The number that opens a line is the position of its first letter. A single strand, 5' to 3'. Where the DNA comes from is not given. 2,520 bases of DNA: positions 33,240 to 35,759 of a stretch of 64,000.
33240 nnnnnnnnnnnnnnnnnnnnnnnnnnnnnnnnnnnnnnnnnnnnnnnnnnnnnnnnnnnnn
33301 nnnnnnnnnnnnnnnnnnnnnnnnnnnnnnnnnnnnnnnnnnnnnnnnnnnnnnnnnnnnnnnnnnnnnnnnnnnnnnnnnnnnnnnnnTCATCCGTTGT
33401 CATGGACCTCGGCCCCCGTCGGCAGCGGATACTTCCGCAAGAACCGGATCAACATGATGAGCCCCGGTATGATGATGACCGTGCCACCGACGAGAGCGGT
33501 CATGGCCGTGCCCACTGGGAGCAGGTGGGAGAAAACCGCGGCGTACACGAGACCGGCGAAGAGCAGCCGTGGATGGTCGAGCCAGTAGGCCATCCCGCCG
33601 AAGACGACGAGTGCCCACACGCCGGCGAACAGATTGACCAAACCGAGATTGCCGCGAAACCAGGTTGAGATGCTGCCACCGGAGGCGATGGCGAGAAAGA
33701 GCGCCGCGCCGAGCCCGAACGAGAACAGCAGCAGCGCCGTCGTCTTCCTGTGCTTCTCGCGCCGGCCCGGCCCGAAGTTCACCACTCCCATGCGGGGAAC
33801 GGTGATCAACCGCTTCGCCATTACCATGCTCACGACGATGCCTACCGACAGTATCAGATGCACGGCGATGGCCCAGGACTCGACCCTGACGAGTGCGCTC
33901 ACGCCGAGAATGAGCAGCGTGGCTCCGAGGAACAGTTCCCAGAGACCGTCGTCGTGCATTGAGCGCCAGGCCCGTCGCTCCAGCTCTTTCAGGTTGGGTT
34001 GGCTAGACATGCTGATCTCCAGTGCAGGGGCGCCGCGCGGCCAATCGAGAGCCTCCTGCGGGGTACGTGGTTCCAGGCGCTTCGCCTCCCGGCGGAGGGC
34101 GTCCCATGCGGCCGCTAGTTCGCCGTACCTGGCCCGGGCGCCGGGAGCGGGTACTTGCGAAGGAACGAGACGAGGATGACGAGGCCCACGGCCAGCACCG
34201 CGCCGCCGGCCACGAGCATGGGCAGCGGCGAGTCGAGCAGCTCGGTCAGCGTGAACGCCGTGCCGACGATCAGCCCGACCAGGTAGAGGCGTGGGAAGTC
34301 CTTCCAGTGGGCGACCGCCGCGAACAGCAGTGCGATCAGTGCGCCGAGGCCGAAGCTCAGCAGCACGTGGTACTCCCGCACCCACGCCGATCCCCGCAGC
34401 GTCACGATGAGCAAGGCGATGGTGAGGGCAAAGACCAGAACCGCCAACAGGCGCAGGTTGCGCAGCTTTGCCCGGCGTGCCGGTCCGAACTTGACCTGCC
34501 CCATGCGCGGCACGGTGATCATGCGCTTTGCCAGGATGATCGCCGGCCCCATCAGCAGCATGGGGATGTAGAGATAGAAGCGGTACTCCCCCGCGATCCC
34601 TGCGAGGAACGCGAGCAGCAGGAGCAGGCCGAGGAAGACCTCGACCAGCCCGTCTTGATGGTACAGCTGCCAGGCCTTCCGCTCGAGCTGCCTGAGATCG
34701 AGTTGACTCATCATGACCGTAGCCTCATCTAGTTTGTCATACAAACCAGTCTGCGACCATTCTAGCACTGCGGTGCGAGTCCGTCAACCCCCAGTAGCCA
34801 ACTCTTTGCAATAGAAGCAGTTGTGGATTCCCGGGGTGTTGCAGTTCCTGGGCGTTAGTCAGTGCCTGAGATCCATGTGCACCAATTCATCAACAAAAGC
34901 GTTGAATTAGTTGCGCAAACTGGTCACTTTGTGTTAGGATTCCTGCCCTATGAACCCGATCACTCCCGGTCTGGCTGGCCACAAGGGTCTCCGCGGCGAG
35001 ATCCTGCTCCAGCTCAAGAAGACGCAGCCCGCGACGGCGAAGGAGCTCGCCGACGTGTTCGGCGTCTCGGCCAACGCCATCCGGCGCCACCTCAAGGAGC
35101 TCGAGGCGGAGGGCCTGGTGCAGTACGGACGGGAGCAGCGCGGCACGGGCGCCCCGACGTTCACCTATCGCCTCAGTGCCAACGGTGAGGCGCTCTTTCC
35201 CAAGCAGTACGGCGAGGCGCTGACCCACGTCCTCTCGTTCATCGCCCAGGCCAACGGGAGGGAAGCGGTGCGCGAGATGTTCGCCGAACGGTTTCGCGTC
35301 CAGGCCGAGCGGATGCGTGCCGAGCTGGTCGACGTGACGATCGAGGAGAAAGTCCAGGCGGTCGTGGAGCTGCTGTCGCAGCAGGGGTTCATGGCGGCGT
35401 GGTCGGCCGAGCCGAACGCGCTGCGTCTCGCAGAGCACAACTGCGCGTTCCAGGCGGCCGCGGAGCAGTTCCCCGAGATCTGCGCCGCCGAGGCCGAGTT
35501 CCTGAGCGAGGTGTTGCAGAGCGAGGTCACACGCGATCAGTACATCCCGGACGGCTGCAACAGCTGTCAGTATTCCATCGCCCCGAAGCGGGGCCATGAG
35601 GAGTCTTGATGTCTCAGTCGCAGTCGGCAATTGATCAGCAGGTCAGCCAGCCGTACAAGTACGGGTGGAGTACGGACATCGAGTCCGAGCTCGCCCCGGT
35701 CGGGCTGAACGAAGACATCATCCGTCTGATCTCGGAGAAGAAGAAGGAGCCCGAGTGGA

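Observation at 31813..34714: Unrecognised four-gene operon: duplicated polytopic membrane proteins + winged-helix regulator + lipoprotein beta-propeller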

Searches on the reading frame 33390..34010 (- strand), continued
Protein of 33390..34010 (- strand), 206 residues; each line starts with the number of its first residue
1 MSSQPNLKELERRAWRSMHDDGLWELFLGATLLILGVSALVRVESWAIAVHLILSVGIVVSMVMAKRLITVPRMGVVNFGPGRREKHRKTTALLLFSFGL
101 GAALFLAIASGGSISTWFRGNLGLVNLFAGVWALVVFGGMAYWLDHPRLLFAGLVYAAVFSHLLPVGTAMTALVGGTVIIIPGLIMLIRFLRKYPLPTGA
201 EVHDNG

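Call 42: search_protein_families(library=pfam, alignment_id=A1, max_evalue=1)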
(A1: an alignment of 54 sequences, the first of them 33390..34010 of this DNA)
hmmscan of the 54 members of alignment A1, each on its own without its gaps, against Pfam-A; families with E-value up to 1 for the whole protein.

A. member 1, window:33390-34010:- (206 aa): 1 family
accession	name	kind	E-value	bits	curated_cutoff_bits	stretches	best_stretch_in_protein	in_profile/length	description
PF20342.3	DUF6637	-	0.84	10.3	27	1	60-114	48-100/103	Family of unknown function (DUF6637)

B. families by the number of members that match (of 54 scanned): 54 families (the first 25 are shown)
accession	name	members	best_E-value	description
PF09843.14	DUF2070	6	0.0041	Predicted membrane protein (DUF2070)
PF01769.21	MgtE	4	0.0013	Divalent cation transporter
PF06570.16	DUF1129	4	0.0033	Protein of unknown function (DUF1129)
PF04932.20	Wzy_C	4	0.013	O-Antigen ligase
PF03699.18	UPF0182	4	0.024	Uncharacterised protein family (UPF0182)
PF13195.11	DUF4011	3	0.081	Protein of unknown function (DUF4011)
PF13962.11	PGG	3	0.084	Domain of unknown function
PF05940.17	NnrS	3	0.27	NnrS protein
PF11992.13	TgpA_N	2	0.0073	TgpA N-terminal domain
PF19589.4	DUF6095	2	0.013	Family of unknown function (DUF6095)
PF11670.13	MSP1a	2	0.061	Major surface protein 1a (MSP1a)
PF03647.18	Tmemb_14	2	0.31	Transmembrane proteins 14C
PF07695.17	7TMR-DISM_7TM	1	0.00071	7TM diverse intracellular signalling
PF04987.19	PigN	1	0.0065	Phosphatidylinositolglycan class N (PIG-N)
PF05767.17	Pox_A14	1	0.009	Poxvirus virion envelope protein A14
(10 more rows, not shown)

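Call 43: search_solved_structures(query=A1, max_evalue=10)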
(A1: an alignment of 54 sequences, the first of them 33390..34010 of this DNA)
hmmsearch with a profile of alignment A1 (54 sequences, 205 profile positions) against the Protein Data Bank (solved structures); distinct sequences matched with E-value up to 10: 7.
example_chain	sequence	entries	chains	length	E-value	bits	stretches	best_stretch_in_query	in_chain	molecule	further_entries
8jnm_A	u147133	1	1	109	0.52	13.2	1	55-128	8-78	PsbW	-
8zal_J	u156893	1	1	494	0.64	12.9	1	80-183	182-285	Multidrug export protein EmrB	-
9bia_B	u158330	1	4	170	1.9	11.4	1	149-201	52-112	Ninjurin-1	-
6ce7_P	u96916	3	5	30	1.9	11.4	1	7-28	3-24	Insulin receptor subunit alpha | Insulin receptor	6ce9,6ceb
8sza_A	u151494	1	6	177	2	11.3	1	149-201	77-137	Ninjurin-1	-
8uip_A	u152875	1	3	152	2.4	11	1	149-201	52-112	Ninjurin-1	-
8cqr_E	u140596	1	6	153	2.5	11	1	149-201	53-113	Ninjurin-1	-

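Call 60: search_protein_families(library=padloc, proteins=[window:33390-34010:-], max_evalue=0.1)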
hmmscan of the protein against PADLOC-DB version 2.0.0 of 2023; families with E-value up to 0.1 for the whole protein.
window:33390-34010:- (206 aa): 0 families

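Call 61: search_protein_families(library=phrogs, proteins=[window:33390-34010:-], max_evalue=0.1)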
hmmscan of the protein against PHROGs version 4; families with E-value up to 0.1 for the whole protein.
window:33390-34010:- (206 aa): 0 families

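Call 62: search_dna_similar(query=P0022, collection=plasmids, mode=protein, max_evalue=0.001, max_rows=15)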
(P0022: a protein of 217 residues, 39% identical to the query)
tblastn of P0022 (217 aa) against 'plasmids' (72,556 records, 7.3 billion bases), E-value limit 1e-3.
No match.

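Call 63: search_dna_similar(query=P0022, collection=phages, mode=protein, max_evalue=0.001, max_rows=15)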
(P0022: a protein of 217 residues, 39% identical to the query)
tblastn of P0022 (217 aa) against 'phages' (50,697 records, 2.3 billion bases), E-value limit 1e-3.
No match.

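Call 64: find_homologous_proteins(query=A1, max_evalue=1e-10)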
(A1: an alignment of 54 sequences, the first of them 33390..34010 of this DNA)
Query A1 (54 sequences) (206 aa, profile of the alignment): 320 proteins with E <= 1e-10 among 8000 candidates; the best 120 are listed.
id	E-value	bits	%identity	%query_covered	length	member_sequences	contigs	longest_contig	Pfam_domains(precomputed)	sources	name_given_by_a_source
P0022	1.5e-74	268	39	100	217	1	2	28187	-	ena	-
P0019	2.0e-74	268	38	100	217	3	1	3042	-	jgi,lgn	-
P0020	4.5e-73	263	38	97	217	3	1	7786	-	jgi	-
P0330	6.9e-73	263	40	95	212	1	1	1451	-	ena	-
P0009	1.2e-71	259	55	100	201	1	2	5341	-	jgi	jgi:hypothetical protein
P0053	2.2e-71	258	32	99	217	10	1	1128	-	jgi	jgi:hypothetical protein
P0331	2.3e-71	258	42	98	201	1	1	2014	-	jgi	jgi:hypothetical protein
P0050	2.5e-71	258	33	99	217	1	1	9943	-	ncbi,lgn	-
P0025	4.1e-71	257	39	100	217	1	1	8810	-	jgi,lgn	jgi:hypothetical protein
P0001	1.0e-70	256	100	100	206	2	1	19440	-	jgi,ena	-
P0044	3.4e-70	254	32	99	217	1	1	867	-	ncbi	-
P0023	4.2e-70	254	37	97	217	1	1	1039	-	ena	-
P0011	4.2e-70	254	51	100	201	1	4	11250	-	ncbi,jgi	jgi:hypothetical protein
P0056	4.7e-70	253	31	99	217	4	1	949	-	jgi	jgi:hypothetical protein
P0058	4.8e-70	253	29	99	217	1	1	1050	-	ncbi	-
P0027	4.9e-70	253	40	96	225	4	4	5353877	-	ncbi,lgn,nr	ncbi:MAG: hypothetical protein JSV81_17045 [Anaerolineales bacterium]|nr:MAG: hypothetical protein J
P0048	7.7e-70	253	33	98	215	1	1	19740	-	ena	-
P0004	2.9e-66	241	66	100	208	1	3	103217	-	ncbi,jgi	jgi:hypothetical protein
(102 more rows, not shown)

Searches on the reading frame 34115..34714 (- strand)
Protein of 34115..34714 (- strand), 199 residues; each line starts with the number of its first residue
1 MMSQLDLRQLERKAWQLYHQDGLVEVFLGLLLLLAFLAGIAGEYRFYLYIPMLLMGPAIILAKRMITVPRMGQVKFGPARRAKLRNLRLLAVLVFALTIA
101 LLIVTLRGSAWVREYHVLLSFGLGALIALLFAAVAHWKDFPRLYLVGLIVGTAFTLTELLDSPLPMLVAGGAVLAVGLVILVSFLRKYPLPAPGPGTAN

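Call 3: search_protein_families(library=pfam, proteins=[window:34115-34714:-], max_evalue=1)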
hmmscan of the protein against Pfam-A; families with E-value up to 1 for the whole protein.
window:34115-34714:- (199 aa): 5 families
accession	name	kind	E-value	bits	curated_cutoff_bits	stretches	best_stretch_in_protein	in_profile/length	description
PF06305.16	LapA_dom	-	0.069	13.5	28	1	117-138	23-44/64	Lipopolysaccharide assembly protein A domain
PF13886.12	TM7S3_TM198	-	0.46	10.6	29.2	1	89-184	25-124/199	TM7S3/TM198-like domain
PF01769.21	MgtE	-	0.56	10.9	27.6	0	60-135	14-87/125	Divalent cation transporter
PF10643.14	Cytochrome-c551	-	0.71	9.8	27.1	0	166-193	11-38/216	Photosystem P840 reaction-centre cytochrome c-551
PF23494.1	bPH_10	-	0.78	9.6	27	0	105-185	2-78/151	YqeB-like bacterial PH domain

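Call 4: search_protein_families(library=ncbifam, proteins=[window:34115-34714:-], max_evalue=1)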
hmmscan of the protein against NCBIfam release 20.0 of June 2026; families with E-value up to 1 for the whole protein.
window:34115-34714:- (199 aa): 1 family
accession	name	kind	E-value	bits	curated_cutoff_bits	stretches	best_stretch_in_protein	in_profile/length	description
NF040863.1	HgcA_corrinoid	equivalog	0.18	11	275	1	61-158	149-255/325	mercury methylation corrinoid protein HgcA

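Call 60: search_protein_families(library=padloc, proteins=[window:34115-34714:-], max_evalue=0.1)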
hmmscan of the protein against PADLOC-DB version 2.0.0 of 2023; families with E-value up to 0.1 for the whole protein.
window:34115-34714:- (199 aa): 0 families

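Call 61: search_protein_families(library=phrogs, proteins=[window:34115-34714:-], max_evalue=0.1)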
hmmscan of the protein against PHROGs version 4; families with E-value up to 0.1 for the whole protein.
window:34115-34714:- (199 aa): 1 family
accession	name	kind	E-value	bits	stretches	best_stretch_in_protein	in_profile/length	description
phrog_3897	-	unknown function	0.081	14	0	20-43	5-28/114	-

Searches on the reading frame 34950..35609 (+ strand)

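Call 3: search_protein_families(library=pfam, proteins=[window:34950-35609:+], max_evalue=1)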
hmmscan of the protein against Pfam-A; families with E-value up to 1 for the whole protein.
window:34950-35609:+ (219 aa): 50 families (the best 25 are shown)
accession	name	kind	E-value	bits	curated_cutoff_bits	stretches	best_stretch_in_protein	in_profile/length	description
PF12840.13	HTH_20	-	1e-10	41.8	27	1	14-57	5-48/51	Helix-turn-helix domain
PF01022.26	HTH_5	-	3.8e-09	36.7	22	1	15-59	4-47/47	Bacterial regulatory protein, arsR family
PF13412.12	HTH_24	-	1.3e-08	34.7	21.9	1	17-58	7-48/48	Winged helix-turn-helix DNA-binding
PF08279.18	HTH_11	-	1.7e-08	34.7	25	1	17-56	4-44/55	HTH domain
PF12802.13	MarR_2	-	1.3e-06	28.9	27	1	18-62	10-55/61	MarR family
PF08220.18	HTH_DeoR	-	1.7e-06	28.1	21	1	17-57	4-44/57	DeoR-like helix-turn-helix domain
PF01047.28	MarR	-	8.8e-06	26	24.6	1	17-58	7-48/59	MarR family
PF00392.27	GntR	-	1.1e-05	25.5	27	1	30-59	27-56/64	Bacterial regulatory proteins, gntR family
PF04703.18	FaeA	-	2.4e-05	25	20.7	1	17-65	4-53/62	FaeA-like protein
PF09339.16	HTH_IclR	-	3.1e-05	24.1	22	1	18-59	8-50/52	IclR helix-turn-helix domain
PF25213.1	HVO_A0261_N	-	4.8e-05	23.6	35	1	15-59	13-56/86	HVO_A0261 N-terminal domain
PF02082.26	Rrf2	-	5.4e-05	23.8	30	1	20-59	15-55/132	Iron-dependent Transcriptional regulator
PF01978.25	TrmB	-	6.8e-05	23.1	25.6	1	20-63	15-58/68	Sugar-specific transcriptional regulator TrmB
PF13545.12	HTH_Crp_2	-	7.6e-05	23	27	1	26-61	21-57/70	Crp-like helix-turn-helix domain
PF13814.12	Replic_Relax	-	0.00014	22.4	25.3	1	21-88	3-75/191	Replication-relaxation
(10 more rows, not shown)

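Call 4: search_protein_families(library=ncbifam, proteins=[window:34950-35609:+], max_evalue=1)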
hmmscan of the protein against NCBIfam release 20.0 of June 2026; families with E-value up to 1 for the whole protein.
window:34950-35609:+ (219 aa): 43 families (the best 25 are shown)
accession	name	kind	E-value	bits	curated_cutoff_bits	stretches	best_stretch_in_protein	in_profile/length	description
TIGR02702.1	SufR_cyano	equivalog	4e-35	121.4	178.8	1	17-210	5-208/208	iron-sulfur cluster biosynthesis transcriptional regulator SufR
NF033788.1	HTH_metalloreg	subfamily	1.6e-07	31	55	1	15-62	13-60/77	metalloregulator ArsR/SmtB family transcription factor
NF040939.2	trans_reg_lrs14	equivalog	5.2e-07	29.7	90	1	17-76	25-86/103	Lrs14 family HTH-type transcriptional regulator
NF053606.1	Sta1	subfamily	3.4e-06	27.1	80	1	17-77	24-85/100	Sta1 family transcriptional regulator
NF033789.1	repress_SdpR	subfamily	3.5e-06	26.8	100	1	15-63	10-57/79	autorepressor SdpR family transcription factor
NF004910.0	PRK06266.1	equivalog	0.0002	20.6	180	1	17-64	33-80/185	transcription initiation factor E subunit alpha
NF041397.1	TranRegGlpR_Halo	equivalog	0.00034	20.3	300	1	17-58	9-50/253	HTH-type transcriptional regulator GlpR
TIGR01884.1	cas_HTH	subfamily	0.00051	19.5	60.2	1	15-60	144-189/202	CRISPR-associated CARF protein Csa3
TIGR02692.1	tRNA_CCA_actino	equivalog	0.0011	17.7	438.8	1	94-162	182-250/466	CCA tRNA nucleotidyltransferase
NF041395.1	TranRegLrpA1_Halo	equivalog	0.0014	18.6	250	1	17-57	9-49/142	HTH-type transcriptional regulator LrpA1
NF033545.0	transpos_IS630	equivalog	0.0051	16.3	100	1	23-68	8-53/299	IS630 family transposase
TIGR03337.1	phnR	equivalog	0.0062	16.2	296.75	1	29-65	27-62/231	phosphonate utilization transcriptional regulator PhnR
NF008847.0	PRK11886.1-2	equivalog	0.0068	15.8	293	1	16-65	8-57/320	bifunctional biotin--[acetyl-CoA-carboxylase] ligase/biotin operon repressor BirA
NF053602.1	Phr_regulator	exception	0.0069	16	320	1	15-76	14-74/191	heat shock transcription regulator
TIGR00373.1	TIGR00373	equivalog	0.009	15.5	149.5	1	17-75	18-77/162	transcription factor E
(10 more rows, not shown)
